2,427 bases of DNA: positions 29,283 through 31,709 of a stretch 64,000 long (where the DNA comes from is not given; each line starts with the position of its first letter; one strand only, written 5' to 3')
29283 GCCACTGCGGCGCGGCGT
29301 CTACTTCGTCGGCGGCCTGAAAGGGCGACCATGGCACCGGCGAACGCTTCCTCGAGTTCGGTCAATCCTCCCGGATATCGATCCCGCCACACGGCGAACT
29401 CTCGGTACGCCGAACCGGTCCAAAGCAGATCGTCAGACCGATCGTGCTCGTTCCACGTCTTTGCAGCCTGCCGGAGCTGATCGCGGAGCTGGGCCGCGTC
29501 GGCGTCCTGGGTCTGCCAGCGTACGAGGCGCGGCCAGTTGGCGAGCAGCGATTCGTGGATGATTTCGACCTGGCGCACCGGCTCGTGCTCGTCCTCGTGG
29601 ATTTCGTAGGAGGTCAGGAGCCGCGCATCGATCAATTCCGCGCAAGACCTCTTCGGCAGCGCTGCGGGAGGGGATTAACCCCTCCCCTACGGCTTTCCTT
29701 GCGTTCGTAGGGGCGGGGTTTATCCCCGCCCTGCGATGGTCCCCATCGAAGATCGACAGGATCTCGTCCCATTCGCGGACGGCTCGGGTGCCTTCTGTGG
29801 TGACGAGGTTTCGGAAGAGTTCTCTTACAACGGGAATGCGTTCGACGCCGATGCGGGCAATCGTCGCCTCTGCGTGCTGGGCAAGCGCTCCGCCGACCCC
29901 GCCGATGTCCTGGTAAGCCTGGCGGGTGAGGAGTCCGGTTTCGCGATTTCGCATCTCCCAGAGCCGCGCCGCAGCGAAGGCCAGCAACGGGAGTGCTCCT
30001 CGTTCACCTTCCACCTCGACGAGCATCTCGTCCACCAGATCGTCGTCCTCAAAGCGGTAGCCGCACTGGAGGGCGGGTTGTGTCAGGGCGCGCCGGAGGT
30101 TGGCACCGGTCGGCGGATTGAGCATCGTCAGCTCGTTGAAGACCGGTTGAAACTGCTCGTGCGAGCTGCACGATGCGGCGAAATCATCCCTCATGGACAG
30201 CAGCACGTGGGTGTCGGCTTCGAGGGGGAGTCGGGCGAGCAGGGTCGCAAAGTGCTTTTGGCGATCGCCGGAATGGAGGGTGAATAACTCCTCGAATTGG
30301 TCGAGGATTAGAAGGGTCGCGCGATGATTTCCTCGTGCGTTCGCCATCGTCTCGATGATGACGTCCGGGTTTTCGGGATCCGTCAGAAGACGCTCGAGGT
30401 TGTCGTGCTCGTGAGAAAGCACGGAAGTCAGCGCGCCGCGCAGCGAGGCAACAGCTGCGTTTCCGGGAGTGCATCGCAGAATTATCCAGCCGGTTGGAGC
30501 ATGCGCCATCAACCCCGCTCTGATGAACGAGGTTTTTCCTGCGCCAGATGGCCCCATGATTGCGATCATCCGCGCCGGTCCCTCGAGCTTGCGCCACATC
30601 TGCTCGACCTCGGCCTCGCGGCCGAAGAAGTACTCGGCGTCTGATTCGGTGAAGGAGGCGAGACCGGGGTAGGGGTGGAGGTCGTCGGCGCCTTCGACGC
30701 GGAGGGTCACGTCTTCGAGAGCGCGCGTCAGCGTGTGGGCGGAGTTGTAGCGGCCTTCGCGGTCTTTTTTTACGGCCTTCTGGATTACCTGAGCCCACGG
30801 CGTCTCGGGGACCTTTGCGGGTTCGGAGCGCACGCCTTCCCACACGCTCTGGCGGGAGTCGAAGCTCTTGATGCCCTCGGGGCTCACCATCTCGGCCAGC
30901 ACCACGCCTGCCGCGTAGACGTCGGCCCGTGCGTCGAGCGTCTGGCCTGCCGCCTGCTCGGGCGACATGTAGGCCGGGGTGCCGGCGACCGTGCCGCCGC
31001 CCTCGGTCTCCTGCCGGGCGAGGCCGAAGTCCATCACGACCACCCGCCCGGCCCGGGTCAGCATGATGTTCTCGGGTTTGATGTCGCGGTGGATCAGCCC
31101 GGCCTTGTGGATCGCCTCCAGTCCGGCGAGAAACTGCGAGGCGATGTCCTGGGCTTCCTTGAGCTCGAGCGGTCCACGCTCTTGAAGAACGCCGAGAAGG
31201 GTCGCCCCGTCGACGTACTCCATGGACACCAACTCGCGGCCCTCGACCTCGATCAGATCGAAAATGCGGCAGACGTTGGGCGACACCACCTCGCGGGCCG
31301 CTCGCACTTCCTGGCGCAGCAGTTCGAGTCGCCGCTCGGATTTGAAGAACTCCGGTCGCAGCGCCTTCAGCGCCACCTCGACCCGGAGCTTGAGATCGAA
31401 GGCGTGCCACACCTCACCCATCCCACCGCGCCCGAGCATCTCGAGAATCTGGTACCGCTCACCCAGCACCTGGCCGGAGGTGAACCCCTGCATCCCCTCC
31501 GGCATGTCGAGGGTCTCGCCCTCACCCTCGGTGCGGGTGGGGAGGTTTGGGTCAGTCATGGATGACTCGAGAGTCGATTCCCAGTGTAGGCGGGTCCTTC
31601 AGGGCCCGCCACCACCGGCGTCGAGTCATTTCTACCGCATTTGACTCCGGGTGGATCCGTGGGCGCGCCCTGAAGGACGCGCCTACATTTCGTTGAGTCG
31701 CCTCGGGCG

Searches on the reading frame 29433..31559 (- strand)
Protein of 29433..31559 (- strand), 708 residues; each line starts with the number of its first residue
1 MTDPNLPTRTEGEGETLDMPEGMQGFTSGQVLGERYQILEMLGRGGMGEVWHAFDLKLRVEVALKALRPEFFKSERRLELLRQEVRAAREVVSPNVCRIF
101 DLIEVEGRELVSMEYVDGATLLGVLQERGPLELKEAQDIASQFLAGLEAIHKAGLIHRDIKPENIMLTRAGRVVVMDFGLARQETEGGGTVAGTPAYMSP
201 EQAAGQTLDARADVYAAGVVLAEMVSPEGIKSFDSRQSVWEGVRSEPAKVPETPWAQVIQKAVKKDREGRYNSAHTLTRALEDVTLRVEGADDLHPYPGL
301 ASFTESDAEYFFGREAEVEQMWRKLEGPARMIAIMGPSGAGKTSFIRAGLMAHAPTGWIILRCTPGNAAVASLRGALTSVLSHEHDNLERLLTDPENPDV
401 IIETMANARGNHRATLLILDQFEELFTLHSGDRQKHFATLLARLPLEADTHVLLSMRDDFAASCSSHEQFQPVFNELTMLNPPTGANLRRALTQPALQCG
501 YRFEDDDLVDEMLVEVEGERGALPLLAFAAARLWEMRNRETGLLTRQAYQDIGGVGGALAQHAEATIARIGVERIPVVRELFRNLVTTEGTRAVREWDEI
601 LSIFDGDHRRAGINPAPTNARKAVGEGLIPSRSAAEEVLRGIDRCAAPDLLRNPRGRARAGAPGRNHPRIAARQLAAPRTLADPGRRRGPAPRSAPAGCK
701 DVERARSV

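Call 12: search_protein_families(library=pfam, proteins=[window:29433-31559:-], max_evalue=0.001)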
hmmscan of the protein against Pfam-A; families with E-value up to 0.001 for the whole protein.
window:29433-31559:- (708 aa): 8 families
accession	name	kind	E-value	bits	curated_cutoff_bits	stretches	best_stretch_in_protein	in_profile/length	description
PF20703.3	nSTAND1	-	1.4e-74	252.4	27.1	1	296-599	1-305/379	Novel STAND NTPase 1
PF00069.31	Pkinase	-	1.6e-43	149.4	31.7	1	36-241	1-208/263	Protein kinase domain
PF07714.23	PK_Tyr_Ser-Thr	-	9.9e-27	94.3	23.1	1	38-271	3-249/258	Protein tyrosine and serine/threonine kinase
PF13191.12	AAA_16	-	5.3e-08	34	32.6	1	311-445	2-160/167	AAA ATPase domain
PF13401.12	AAA_22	-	2.6e-07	31.5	27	1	329-455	5-121/130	AAA domain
PF01636.29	APH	-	2.5e-06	27.9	23.2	1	133-182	143-198/239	Phosphotransferase enzyme family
PF03109.22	ABC1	-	7.9e-06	25.6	22.9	1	79-184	118-217/244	ABC1 atypical kinase-like domain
PF13604.12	AAA_30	-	0.00067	19.9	27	0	325-420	14-95/191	AAA domain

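Call 17: list_cluster_members(proteins=[P0023, P0001, window:29433-31559:-])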
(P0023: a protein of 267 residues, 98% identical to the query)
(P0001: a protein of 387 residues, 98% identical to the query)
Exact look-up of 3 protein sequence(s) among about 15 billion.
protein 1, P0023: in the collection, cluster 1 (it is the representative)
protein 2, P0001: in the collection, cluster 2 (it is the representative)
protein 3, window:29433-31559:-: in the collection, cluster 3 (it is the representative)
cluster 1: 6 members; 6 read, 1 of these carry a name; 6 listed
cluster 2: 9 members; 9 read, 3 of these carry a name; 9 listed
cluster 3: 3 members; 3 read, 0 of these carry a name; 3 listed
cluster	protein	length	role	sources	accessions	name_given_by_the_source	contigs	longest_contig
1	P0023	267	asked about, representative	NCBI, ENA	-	-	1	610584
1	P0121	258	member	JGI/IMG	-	serine/threonine-protein kinase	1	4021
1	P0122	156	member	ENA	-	-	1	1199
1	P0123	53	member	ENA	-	-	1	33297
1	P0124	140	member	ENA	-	-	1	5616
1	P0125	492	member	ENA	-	-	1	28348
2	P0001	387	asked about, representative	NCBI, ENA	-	-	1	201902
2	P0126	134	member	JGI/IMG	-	serine/threonine protein kinase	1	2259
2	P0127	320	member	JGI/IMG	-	serine/threonine protein kinase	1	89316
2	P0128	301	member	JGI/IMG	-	serine/threonine protein kinase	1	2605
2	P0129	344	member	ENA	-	-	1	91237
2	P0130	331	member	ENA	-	-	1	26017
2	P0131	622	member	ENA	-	-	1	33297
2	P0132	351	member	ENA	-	-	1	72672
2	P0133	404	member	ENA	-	-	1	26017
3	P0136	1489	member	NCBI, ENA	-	-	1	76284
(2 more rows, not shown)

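Call 66: search_protein_families(library=padloc, proteins=[P0136], max_evalue=0.001)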
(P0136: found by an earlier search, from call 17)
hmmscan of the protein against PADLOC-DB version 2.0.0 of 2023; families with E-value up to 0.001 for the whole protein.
P0136 (1489 aa): 35 families (the best 25 are shown)
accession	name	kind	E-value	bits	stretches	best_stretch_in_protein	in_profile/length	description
PDLC04042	PD-T4-6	-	1e-71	240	1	27-286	4-276/292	-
PDLC04053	PD-T4-6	-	3.5e-64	215.2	1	33-287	10-276/311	-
PDLC04061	PD-T4-6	-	4.8e-60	202.5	1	27-285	11-286/510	-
PDLC04060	PD-T4-6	-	4.9e-60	201.8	1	27-282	3-269/486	-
PDLC04043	PD-T4-6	-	5.7e-60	201.6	1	32-282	15-277/452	-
PDLC04138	mad6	-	7.8e-55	185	1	29-224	48-251/659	mads_6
PDLC04052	PD-T4-6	-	1.6e-53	180.6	1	27-277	4-271/496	-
PDLC04039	PD-T4-6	-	6.5e-53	178.3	1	29-282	12-275/458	-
PDLC04047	PD-T4-6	-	3.7e-52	175.4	1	30-282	8-272/327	-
PDLC04054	PD-T4-6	-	4.8e-51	172.2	1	26-286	5-277/347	-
PDLC04040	PD-T4-6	-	5.4e-51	171.9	1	40-282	2-265/547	-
PDLC04057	PD-T4-6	-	8.2e-50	168.1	1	27-282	3-270/443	-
PDLC04048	PD-T4-6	-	1.2e-49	167.6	1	27-279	5-269/354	-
PDLC04041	PD-T4-6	-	4.7e-46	155.9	1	14-282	13-293/443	-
PDLC01088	C3a189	-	2.5e-43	146.7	1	40-262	5-234/840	kinase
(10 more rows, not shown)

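Call 67: search_protein_families(library=ncbifam, proteins=[P0136], max_evalue=0.001)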
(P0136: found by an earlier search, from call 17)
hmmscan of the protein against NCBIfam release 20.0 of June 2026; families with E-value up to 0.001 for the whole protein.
P0136 (1489 aa): 19 families
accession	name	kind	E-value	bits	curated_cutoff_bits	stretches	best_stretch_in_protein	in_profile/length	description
NF033483.0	PknB_PASTA_kin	equivalog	7.9e-69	233.2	450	1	27-283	2-269/563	Stk1 family PASTA domain-containing Ser/Thr kinase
NF052427.1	StpK7MSMEG_1200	equivalog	3.4e-46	157.9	900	1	33-279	8-265/601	serine/threonine protein kinase StpK7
NF047741.1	antiphage_MADS6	equivalog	1.7e-39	135.9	460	2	125-284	292-462/612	methylation-associated defense system protein kinase MAD6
TIGR03903.1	TOMM_kin_cyc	equivalog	4.8e-29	100.9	705.75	1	59-284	5-249/1267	TOMM system kinase/cyclase fusion protein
NF009651.0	PRK13184.1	equivalog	1.7e-28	99.1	839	1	32-281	2-289/932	serine/threonine-protein kinase PknD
NF038150.1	lanthi_synth_IV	equivalog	5e-28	97.9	650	1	27-276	184-450/851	class IV lanthionine synthetase LanL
NF033442.0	BREX_PglW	equivalog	2.9e-24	84.9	990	1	26-224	506-705/1391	BREX system serine/threonine kinase PglW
NF053615.1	SerThrKinAfsKStmc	equivalog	9.2e-20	70.9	1300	1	34-219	15-203/809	protein serine/threonine kinase AfsK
NF038151.1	lanthi_synth_III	equivalog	7.9e-16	57.6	575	1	33-225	221-425/833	class III lanthionine synthetase LanKC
NF058632.1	SerThrKinPrkT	equivalog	2e-14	53.3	280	1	19-281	8-260/322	serine/threonine protein kinase PrkT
NF043056.1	T4SS_LegK1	equivalog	3.9e-14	52.1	550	1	136-222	192-283/516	Dot/Icm T4SS effector kinase LegK1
TIGR03724.2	arch_bud32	equivalog_domain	1.1e-08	34.8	125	1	100-183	60-135/193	KEOPS complex kinase/ATPase Bud32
NF041408.1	XopAU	subfamily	1.8e-07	31.1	450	1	94-224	280-416/498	XopAU family type III secretion system effector serine/threonine kinase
NF011463.0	PRK14879.1-4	equivalog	2.5e-07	30.3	188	1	80-180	66-161/237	Kae1-associated kinase Bud32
NF011464.0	PRK14879.1-7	equivalog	9.4e-07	28.8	246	1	93-180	69-150/221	Kae1-associated kinase Bud32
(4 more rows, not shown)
